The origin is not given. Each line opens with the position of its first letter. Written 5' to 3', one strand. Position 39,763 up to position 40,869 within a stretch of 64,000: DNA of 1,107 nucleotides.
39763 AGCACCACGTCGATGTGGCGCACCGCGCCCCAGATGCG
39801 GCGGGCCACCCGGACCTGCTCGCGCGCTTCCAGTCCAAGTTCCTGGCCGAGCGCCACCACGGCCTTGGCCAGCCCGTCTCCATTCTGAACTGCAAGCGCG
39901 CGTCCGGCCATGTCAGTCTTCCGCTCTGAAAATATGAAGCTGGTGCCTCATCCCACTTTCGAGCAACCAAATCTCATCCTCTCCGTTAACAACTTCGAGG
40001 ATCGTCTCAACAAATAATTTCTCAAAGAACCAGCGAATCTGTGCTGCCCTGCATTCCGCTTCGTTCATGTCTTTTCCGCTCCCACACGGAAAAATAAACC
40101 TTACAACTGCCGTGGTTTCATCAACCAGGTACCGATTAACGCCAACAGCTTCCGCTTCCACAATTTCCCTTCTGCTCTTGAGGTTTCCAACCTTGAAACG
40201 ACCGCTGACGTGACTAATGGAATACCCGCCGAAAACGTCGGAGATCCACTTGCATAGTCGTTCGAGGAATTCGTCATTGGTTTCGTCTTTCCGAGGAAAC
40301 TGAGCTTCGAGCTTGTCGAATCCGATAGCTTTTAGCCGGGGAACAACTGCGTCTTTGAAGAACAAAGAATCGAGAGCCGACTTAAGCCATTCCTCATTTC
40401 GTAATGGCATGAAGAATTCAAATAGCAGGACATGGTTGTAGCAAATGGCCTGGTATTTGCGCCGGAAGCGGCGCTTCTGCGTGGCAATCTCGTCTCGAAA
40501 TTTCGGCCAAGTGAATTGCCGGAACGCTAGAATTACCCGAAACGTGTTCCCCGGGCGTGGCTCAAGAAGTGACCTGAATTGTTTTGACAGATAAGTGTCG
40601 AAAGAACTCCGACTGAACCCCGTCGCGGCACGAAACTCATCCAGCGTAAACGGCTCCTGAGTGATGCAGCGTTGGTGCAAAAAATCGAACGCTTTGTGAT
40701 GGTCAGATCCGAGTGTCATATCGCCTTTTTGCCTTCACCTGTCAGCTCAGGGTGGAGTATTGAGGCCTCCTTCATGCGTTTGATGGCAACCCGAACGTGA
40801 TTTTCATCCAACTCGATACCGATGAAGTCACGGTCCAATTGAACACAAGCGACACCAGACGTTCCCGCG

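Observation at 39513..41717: Three-gene methyltransferase / unknown 268-aa / minimal PD-(D/E)XK nuclease operon with mosaic base composition (candidate atypical R-M or defence island)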

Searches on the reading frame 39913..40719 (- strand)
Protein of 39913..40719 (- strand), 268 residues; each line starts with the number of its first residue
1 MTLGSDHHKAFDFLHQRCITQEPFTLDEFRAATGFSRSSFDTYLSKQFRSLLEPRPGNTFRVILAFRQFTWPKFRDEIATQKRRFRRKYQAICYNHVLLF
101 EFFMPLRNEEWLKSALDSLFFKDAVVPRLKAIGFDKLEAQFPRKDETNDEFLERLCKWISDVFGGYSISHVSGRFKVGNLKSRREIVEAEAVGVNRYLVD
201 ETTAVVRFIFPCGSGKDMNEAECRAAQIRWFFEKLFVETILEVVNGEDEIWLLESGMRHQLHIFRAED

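Call 3: search_protein_families(library=pfam, proteins=[window:39913-40719:-], max_evalue=1)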
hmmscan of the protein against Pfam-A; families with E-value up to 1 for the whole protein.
window:39913-40719:- (268 aa): 0 families

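Call 4: search_protein_families(library=ncbifam, proteins=[window:39913-40719:-], max_evalue=1)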
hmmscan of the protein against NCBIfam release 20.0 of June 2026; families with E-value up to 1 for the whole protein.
window:39913-40719:- (268 aa): 1 family
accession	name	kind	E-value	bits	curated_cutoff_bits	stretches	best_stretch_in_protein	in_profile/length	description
NF001892.0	PRK00652.1-5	equivalog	0.18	10.8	327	1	40-124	154-244/308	tetraacyldisaccharide 4'-kinase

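Call 5: search_protein_families(library=padloc, proteins=[window:39913-40719:-], max_evalue=1)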
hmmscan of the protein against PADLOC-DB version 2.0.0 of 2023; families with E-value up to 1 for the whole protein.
window:39913-40719:- (268 aa): 0 families

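Call 6: search_solved_structures(query=window:39913-40719:-, max_evalue=10)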
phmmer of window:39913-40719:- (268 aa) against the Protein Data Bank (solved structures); distinct sequences matched with E-value up to 10: 1.
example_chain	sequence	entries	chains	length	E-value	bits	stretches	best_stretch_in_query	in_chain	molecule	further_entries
8ht2_A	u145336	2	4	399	0.28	13.9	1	176-228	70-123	Acetylornithine aminotransferase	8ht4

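Call 9: search_protein_families(library=phrogs, proteins=[window:39913-40719:-], max_evalue=1)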
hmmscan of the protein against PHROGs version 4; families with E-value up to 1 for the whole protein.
window:39913-40719:- (268 aa): 1 family
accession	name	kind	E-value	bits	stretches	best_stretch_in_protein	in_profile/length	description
phrog_31133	-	unknown function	0.091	14.1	1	70-108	27-67/82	-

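Call 10: find_homologous_proteins(query=window:39913-40719:-, max_evalue=0.001)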
Query window:39913-40719:- (268 aa): 998 proteins with E <= 0.001 among 1254 candidates; the best 120 are listed.
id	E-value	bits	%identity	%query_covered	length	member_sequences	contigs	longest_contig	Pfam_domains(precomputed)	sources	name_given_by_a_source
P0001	7.7e-180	614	100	100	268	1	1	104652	-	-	-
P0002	5.8e-129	447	75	98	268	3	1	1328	-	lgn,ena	-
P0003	1.4e-118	413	69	98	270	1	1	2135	-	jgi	jgi:hypothetical protein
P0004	8.4e-107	375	63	98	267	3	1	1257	-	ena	-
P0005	2.9e-99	350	62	98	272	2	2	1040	-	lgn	-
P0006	5.9e-97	342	60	100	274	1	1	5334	-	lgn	-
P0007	1.2e-95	338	59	98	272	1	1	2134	-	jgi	jgi:hypothetical protein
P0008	4.3e-94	333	59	97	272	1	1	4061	-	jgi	jgi:hypothetical protein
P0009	3.0e-93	330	59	99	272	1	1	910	-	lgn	-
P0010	4.0e-93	330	59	98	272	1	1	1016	-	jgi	-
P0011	7.6e-93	329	60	95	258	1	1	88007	-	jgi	jgi:hypothetical protein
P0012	2.1e-91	324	56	98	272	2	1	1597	-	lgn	-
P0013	6.5e-90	319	56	99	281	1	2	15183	-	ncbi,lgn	-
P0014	2.6e-89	317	56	98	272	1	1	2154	-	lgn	-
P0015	2.7e-89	317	56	100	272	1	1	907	-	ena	-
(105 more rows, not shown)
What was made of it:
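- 39913..40719 (-): G2: a 268-aa protein of an undescribed, methyltransferase-associated family. At least 998 clusters at 90% identity (call 10).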

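Call 14: search_solved_structures(query=A1, max_evalue=10)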
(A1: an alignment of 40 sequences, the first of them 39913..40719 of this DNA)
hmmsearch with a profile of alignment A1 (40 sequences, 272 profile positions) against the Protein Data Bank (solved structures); distinct sequences matched with E-value up to 10: 2.
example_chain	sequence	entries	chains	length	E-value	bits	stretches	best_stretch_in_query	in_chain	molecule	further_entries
9nri_BQ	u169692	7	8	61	0.21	14.3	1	59-93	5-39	Large ribosomal subunit protein eL20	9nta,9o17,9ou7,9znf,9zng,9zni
4l7t_A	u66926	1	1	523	0.61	12.8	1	26-93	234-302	NanU sialic acid binding protein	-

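Call 15: find_related_loci(query=A1, collection=genome_contigs, flank=6000)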
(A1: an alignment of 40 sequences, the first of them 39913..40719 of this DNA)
Query A1 (268 aa) in genome_contigs; peptide patterns used: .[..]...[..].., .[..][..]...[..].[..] (x = any residue, [..] = any of these).
83 stretches matched a pattern; 52 encode a relative of the query (tblastn E <= 1e-3); 51 distinct loci.
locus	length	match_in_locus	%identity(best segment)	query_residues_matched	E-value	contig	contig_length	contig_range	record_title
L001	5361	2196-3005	55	7-268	6e-92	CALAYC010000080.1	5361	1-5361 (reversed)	MAG TPA_asm: uncultured Verrucomicrobia bacterium isolate SRR4028131_bin.104_CONCOCT_v1.1_MAG genome assembly, contig: E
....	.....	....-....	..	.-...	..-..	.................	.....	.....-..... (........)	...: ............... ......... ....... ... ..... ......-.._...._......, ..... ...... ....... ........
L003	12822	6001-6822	53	7-268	4e-89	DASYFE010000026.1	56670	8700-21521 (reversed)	MAG TPA_asm: Pyrinomonadaceae bacterium isolate SMAG_U5005 k141_4244008, whole genome shotgun sequence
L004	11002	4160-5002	52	1-268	3e-89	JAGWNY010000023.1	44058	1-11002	MAG: Verrucomicrobiota bacterium isolate REEB243 contig-150_1255, whole genome shotgun sequence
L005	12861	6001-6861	47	1-268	6e-83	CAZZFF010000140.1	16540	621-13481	MAG TPA_asm: uncultured Verrucomicrobiota bacterium isolate binchicken_co3_5 genome assembly, contig: NODE_11286_length_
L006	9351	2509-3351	48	7-268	4e-79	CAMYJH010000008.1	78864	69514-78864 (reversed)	MAG: uncultured Gammaproteobacteria bacterium isolate ES_M_Gamma_018 genome assembly, contig: scaffold_143, whole genome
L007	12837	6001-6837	47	9-268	2e-78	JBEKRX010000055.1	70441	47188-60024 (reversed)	MAG: Verrucomicrobiota bacterium isolate SPRUCE 520 SPRUCE_520_55, whole genome shotgun sequence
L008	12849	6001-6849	48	6-268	1e-77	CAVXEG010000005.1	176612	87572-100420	MAG: uncultured Verrucomicrobiae bacterium isolate MFD02199.bin.2.8 genome assembly, contig: contig_12606, whole genome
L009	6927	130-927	48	20-265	9e-76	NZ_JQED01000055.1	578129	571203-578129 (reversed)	Colwellia psychrerythraea strain ND2E ctg7, whole genome shotgun sequence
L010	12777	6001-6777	48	3-267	1e-73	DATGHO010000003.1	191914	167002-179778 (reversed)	MAG TPA_asm: Candidatus Acidiferrales bacterium isolate SMAG_U9783 k141_1229548, whole genome shotgun sequence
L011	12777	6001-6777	48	3-267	3e-73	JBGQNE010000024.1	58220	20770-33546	MAG: Terriglobia bacterium isolate OBJ2_061818_130_55 k141_295574_length_58220_cov_12.0000, whole genome shotgun sequenc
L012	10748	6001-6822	46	6-265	5e-73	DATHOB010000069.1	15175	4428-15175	MAG TPA_asm: Opitutales bacterium isolate SMAG_U12673 k141_3676537, whole genome shotgun sequence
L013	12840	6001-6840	45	6-267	1e-72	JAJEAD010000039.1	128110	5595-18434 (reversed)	MAG: Gammaproteobacteria bacterium isolate jk18x7bins.3 k141_2009511, whole genome shotgun sequence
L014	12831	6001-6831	45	11-268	2e-72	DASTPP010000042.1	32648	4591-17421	MAG TPA_asm: Polyangiaceae bacterium isolate SMAG_U2200 k141_195213, whole genome shotgun sequence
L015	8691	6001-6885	45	1-267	1e-71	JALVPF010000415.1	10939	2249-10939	MAG: Myxococcales bacterium isolate A3_metabat1_scaf2bin.099 A3_NODE_5048_length_10939_cov_1.922309, whole genome shotgu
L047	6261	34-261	62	193-266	1e-21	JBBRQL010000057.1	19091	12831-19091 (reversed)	MAG: Verrucomicrobiota bacterium isolate metawrap_la1_43 W_la1_43_k141_2165692L_19091_cov_12.0000, whole genome shotgun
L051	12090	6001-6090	53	235-268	7e-5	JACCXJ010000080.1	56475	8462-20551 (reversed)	MAG: Gammaproteobacteria bacterium isolate MGR_bin175 SD2897-2912_k127_6979704, whole genome shotgun sequence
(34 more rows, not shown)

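Call 18: predict_structure(alignment_id=A1)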
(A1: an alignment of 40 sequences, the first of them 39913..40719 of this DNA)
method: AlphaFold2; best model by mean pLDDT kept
length: 268 residues; sequences in the alignment: 40
mean_pLDDT: 87.2   pTM: 0.65
mean pLDDT of the five models: 87.2, 87.2, 86.7, 84.2, 81.5
residues with pLDDT >= 90: 143; 70-90: 112; 50-70: 12; < 50: 1
segments of 3 or more residues with pLDDT < 50: none
pLDDT, mean of each block of 10 residues (from residue 1): 81 96 97 95 92 94 92 89 72 85 82 92 93 95 95 95 88 78 85 75 85 84 92 92 79 76 74
secondary structure, 60 per line:
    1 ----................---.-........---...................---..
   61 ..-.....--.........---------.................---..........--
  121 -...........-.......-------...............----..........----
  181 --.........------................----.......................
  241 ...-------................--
elements in order: H5-20 H26-33 H37-51 E52-55 E59-62 H64-68 H71-79 E89-105 H109-118 H122-132 H134-140 H148-162 E167-176 H183-191 E198-213 H218-243 E251-266
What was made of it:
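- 39913..40719 (-): AF2 model with pLDDT 87 (call 18).
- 40480..40719 (-): G2 N-terminal winged-helix domain (aa ~1-80). The recognition helix carries the conserved SF.TY.SKQF motif. Secondary structure is H5-20, b24, H26-33, H37-51, b52-55, b59-62 (call 18).
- On Winged-helix DNA-binding domain (G2 N-terminus): DSSP on the pLDDT 81-97 region gives H5-20, b24, H26-33, H37-51, b52-55, b59-62 (call 18).
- G2 has a DNA-binding winged helix (call 18).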

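Call 21: fold_search(model_id=the predicted structure, library=pdb)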
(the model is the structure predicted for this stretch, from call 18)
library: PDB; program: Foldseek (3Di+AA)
matches with E <= 10: 683; with E <= 0.001: 0
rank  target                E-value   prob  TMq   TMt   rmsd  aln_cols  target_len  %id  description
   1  4mmo_A                2.2e-02  0.41  0.19  0.14  16.1       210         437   13  The crystal structure of a M20 family metallo-carboxypeptidase Sso-CP2 from Sulfolobus solfataricus (released 2014-10-15)
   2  9hqv_Bf               2.5e-02  0.57  0.17  0.22   9.7       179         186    8  Cryo-EM structure of the small subunit of the mitochondrial ribosome from Toxoplasma gondii (released 2025-06-11)
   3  8ump_B                3.2e-02  0.97  0.24  0.50   6.1       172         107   11  T33-ml35 - Designed Tetrahedral Protein Cage Using Machine Learning Algorithms (released 2023-11-15)
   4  5y6i_A                4.5e-02  0.25  0.20  0.21  18.7       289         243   11  Crystal structure of Pseudomonas aeruginosa HmgR (released 2018-08-15)
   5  6z1p_Bj               4.5e-02  0.23  0.17  0.26  16.9       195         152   10  Structure of the mitochondrial ribosome from Tetrahymena thermophila (released 2020-06-24)
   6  9gad_A                5.4e-02  0.69  0.21  0.38   8.8       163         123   13  Structure and catalytic mechanism of SAM-AMP lyase in Clostridium botulinum CorA-associated type III CRISPR system (released 2025-07-02)
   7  4r25                  5.7e-02  0.87  0.21  0.43   8.1       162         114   14  Structure of B. subtilis GlnK (released 2015-03-04)
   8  2op5_C                5.7e-02  0.80  0.22  0.41   9.2       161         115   14  CRYSTAL STRUCTURE OF A DIMERIC FERREDOXIN-LIKE PROTEIN (JCVI_PEP_1096672785533) FROM UNCULTURED MARINE ORGANISM AT 2.2 (released 2007-02-06)
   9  9gab_A                5.7e-02  0.66  0.21  0.38   8.7       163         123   12  Structure and catalytic mechanism of SAM-AMP lyase in Clostridium botulinum CorA-associated type III CRISPR system (released 2025-07-02)
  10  9ir1_A                5.7e-02  0.60  0.20  0.33  11.3       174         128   13  Crystal structure of CTB10-M40BpA (released 2025-07-16)
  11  9iku_A                6.8e-02  0.51  0.19  0.33  11.7       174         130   11  Crystal structure of Se-Met CTB10 (released 2025-05-14)
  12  5whm_D                7.3e-02  0.21  0.20  0.20  20.8       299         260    9  Crystal Structure of IclR Family Transcriptional Regulator from Brucella abortus (released 2017-08-23)
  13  6i9r_f                7.7e-02  0.33  0.15  0.28   9.9       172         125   10  Large subunit of the human mitochondrial ribosome in complex with Virginiamycin M and Quinupristin (released 2020-07-08)
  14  4pyd_C                7.7e-02  0.08  0.12  0.15  13.4       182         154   10  MoaC in complex with cPMP crystallized in space group P212121 (released 2015-04-29)
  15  2g7u_B                8.7e-02  0.13  0.18  0.19  20.9       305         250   11  2.3 A structure of putative catechol degradative operon regulator from Rhodococcus sp. RHA1 (released 2006-04-04)
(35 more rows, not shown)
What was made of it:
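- Full-length Foldseek hits included IclR-type regulators, but at low probability (call 21).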

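Call 35: find_encoding_contigs(protein=P0003, flank=5000, max_places=2)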
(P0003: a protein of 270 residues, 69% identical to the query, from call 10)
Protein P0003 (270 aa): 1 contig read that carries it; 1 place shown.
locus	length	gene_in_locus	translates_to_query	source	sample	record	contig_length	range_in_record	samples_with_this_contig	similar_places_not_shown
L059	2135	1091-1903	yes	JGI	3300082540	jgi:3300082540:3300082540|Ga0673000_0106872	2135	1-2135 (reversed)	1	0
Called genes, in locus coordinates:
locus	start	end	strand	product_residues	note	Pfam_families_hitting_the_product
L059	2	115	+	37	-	?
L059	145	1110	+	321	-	PF01555:N6_N4_Mtase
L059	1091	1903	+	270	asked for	-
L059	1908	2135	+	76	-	?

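Call 36: find_encoding_contigs(protein=P0011, flank=6000, max_places=2)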
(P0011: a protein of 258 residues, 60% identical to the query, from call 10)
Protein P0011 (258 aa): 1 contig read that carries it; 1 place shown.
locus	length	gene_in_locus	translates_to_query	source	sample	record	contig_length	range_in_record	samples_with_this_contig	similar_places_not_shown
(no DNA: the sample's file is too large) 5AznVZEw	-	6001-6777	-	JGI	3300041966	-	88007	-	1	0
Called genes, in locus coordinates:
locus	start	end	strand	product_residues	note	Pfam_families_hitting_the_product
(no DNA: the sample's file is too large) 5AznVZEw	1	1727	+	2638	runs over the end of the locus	-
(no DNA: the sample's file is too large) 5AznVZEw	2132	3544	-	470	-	PF01663:Phosphodiest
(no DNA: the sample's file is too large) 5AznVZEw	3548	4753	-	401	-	PF01761:DHQ_synthase, PF24621:DHQS_C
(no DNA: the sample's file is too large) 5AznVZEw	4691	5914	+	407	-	PF02086:MethyltransfD12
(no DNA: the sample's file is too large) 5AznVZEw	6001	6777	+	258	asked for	-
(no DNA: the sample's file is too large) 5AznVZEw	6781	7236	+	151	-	PF20472:PDDEXK_11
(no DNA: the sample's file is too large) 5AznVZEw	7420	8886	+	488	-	PF00072:Response_reg, PF00004:AAA (faint), PF00158:Sigma54_activat, PF13191:AAA_16 (weak), PF14532:Sigma54_activ_2, PF07728:AAA_5, PF25601:AAA_lid_14, PF02954:HTH_8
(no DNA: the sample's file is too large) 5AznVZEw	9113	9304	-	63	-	-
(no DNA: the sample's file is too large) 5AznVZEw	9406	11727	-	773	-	PF01839:FG-GAP (faint), PF13517:FG-GAP_3, PF07593:UnbV_ASPIC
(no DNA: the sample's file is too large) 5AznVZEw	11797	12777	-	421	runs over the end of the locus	PF13431:TPR_17 (faint), PF23914:TPR_CcmH_CycH (faint), PF00515:TPR_1 (faint), PF13432:TPR_16 (weak), PF14559:TPR_19, PF13432:TPR_16, PF13414:TPR_11 (weak), PF14559:TPR_19, +12 more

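Call 38: search_protein_families(library=pfam, alignment_id=A1, max_evalue=5)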
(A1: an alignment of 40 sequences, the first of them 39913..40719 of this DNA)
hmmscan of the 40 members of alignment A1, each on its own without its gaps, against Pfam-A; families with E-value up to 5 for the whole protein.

A. member 1, window:39913-40719:- (268 aa): 0 families

B. families by the number of members that match (of 40 scanned): 18 families
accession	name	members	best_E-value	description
PF16476.10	DUF5053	3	0.0052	Domain of unknown function (DUF5053)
PF06529.16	Vert_IL3-reg_TF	2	0.08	Vertebrate interleukin-3 regulated transcription factor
PF16963.10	PelD_GGDEF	1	0.019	PelD GGDEF domain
PF00611.28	FCH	1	0.045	Fes/CIP4, and EFC/F-BAR homology domain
PF03502.19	Channel_Tsx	1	0.048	Nucleoside-specific channel-forming protein, Tsx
PF24852.1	DUF7726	1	0.072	Domain of unknown function (DUF7726)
PF10862.14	FcoT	1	0.08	FcoT-like thioesterase domain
PF11905.13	DUF3425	1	0.088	Domain of unknown function (DUF3425)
PF01762.27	Galactosyl_T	1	0.1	Galactosyltransferase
PF18156.6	pPIWI_RE_Y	1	0.12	pPIWI_RE three-gene island domain Y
PF22430.1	Aa-Ago_N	1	0.13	Ago, N-terminal domain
PF10799.13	YliH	1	0.2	Biofilm formation protein (YliH/bssR)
PF03832.18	WSK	1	0.2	WSK motif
PF15435.11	UNC119_bdg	1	0.21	UNC119-binding protein C5orf30 homologue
PF23448.1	CAP-like_CFAP184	1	0.21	CFAP184 CAP-like domain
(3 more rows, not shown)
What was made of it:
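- Tried and rejected: Nothing was found (calls 3-6, 9, 14, 38).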

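Call 46: search_dna_similar(query=window:39913-40719:-, collection=plasmids, mode=protein, max_evalue=0.001, max_rows=25)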
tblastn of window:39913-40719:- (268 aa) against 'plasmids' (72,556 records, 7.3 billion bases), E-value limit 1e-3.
No match.

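Call 47: search_protein_representatives(alignment_id=A1)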
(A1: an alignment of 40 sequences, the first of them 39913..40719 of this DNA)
Query: 40 sequences, 272 profile positions. Proteins with E-value up to 0.001 (for the whole library): 510; up to 1e-10: 348; up to 1e-30: 208. The best 150 are listed.
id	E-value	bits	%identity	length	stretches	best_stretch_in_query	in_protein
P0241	3.2e-111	387.6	-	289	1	1-272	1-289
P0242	6.1e-108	376.8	-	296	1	3-269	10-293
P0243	1.8e-106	372.0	-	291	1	3-270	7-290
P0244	1.2e-103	362.7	-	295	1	3-271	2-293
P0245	6.2e-103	360.4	-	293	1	4-271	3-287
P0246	7.5e-101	353.6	-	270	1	4-271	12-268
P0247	2.0e-99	348.9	-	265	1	5-270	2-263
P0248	2.0e-99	348.9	-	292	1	5-269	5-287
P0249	4.3e-99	347.8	-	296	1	8-270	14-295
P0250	1.6e-97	342.7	-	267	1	4-270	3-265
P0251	2.1e-96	339.0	-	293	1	6-270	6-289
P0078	2.3e-96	338.9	-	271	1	1-269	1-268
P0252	2.0e-93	329.2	-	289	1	6-270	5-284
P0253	2.0e-93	329.2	-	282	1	4-271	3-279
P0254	4.7e-91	321.4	-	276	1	35-271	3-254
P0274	9.2e-74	264.7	-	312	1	3-260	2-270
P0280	1.8e-70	253.9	-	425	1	1-269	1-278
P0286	5.2e-68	245.9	-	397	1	4-267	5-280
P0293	2.9e-67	243.4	-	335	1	2-270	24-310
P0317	5.2e-61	222.9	-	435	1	1-259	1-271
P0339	1.8e-57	211.3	-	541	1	83-269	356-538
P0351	5.1e-54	200.0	-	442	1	5-268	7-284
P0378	1.1e-48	182.5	-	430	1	78-270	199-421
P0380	6.5e-48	180.0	-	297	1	89-270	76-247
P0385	2.4e-45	171.5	-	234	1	92-270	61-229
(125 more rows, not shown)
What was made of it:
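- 39913..40719 (-): 510 representatives at 50% identity (call 47).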

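Call 49: search_dna_similar(query=window:39913-40719:-, collection=phages, mode=protein, max_evalue=0.001, max_rows=25)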
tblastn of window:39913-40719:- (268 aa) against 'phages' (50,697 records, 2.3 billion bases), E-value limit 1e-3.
No match.
